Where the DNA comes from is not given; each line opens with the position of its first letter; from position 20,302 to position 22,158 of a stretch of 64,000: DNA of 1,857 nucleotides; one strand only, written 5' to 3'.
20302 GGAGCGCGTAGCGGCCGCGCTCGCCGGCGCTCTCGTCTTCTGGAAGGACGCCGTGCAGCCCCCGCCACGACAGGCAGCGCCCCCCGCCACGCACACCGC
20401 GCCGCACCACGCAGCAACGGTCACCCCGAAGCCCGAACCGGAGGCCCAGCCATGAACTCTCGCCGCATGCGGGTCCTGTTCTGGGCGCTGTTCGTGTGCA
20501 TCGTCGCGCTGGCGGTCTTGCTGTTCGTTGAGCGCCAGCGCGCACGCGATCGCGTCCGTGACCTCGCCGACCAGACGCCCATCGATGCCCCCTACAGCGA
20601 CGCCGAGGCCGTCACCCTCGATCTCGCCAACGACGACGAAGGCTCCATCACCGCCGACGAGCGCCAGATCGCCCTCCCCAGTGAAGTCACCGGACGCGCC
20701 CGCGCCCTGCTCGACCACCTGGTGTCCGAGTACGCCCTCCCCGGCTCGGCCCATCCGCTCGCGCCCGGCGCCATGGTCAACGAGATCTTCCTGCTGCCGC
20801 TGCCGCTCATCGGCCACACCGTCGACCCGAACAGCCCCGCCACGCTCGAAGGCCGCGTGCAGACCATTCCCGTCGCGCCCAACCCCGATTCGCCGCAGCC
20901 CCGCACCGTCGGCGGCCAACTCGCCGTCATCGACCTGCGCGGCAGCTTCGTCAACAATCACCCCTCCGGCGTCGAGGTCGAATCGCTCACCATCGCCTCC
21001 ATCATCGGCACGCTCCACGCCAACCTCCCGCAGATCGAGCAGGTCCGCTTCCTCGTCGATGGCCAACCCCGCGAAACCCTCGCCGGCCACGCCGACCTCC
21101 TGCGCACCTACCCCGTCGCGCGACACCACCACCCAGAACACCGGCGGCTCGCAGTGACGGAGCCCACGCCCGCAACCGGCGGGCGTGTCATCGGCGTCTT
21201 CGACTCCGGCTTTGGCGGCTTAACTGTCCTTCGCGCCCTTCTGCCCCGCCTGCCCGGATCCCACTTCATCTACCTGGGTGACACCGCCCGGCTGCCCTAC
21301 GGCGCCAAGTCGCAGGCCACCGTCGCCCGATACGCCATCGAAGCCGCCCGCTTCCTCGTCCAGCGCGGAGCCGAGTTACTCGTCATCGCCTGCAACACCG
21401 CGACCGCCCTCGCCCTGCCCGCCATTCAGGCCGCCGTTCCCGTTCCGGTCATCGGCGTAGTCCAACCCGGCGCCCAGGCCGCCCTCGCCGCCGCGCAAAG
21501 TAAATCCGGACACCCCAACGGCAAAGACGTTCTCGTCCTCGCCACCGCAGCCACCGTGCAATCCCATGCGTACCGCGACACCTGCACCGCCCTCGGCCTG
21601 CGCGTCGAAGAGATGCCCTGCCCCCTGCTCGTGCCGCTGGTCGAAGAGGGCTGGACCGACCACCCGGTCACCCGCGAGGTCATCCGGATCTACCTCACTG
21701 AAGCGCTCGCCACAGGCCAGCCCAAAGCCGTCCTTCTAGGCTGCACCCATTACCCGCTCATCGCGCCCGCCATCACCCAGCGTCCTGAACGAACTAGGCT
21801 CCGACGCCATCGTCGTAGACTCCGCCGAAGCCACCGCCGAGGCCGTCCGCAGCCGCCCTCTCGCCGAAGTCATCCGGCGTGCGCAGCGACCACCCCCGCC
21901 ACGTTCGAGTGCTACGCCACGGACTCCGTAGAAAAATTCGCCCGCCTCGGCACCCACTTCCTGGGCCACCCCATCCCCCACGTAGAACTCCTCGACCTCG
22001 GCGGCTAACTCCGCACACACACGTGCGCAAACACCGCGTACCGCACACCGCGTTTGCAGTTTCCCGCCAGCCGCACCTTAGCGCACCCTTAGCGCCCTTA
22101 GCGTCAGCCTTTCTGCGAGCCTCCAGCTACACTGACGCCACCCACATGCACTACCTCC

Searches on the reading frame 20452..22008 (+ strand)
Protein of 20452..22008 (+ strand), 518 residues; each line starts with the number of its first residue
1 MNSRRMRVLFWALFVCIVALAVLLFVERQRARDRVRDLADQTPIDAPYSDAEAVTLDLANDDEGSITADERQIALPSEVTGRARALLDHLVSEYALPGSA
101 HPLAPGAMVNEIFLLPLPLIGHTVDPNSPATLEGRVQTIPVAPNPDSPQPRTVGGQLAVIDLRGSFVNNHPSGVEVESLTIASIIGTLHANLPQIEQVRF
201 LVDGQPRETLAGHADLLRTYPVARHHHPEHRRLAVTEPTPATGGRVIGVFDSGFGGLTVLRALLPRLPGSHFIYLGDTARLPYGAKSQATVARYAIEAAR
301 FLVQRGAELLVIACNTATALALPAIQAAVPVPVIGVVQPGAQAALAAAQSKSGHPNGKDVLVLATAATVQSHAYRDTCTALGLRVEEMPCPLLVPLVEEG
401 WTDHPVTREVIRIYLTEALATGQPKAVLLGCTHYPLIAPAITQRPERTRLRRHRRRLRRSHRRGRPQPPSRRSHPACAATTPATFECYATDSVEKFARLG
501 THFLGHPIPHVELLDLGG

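Call 46: search_protein_families(library=pfam, proteins=[window:20452-22008:+], max_evalue=0.00001)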
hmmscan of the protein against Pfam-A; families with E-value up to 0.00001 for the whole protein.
window:20452-22008:+ (518 aa): 2 families
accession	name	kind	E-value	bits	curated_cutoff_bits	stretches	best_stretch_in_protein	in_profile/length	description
PF01177.27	Asp_Glu_race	-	1.9e-21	77.3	31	1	266-443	24-194/211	Asp/Glu/Hydantoin racemase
PF10646.14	Germane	-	2.1e-07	32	23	1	152-207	63-116/117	Sporulation and spore germination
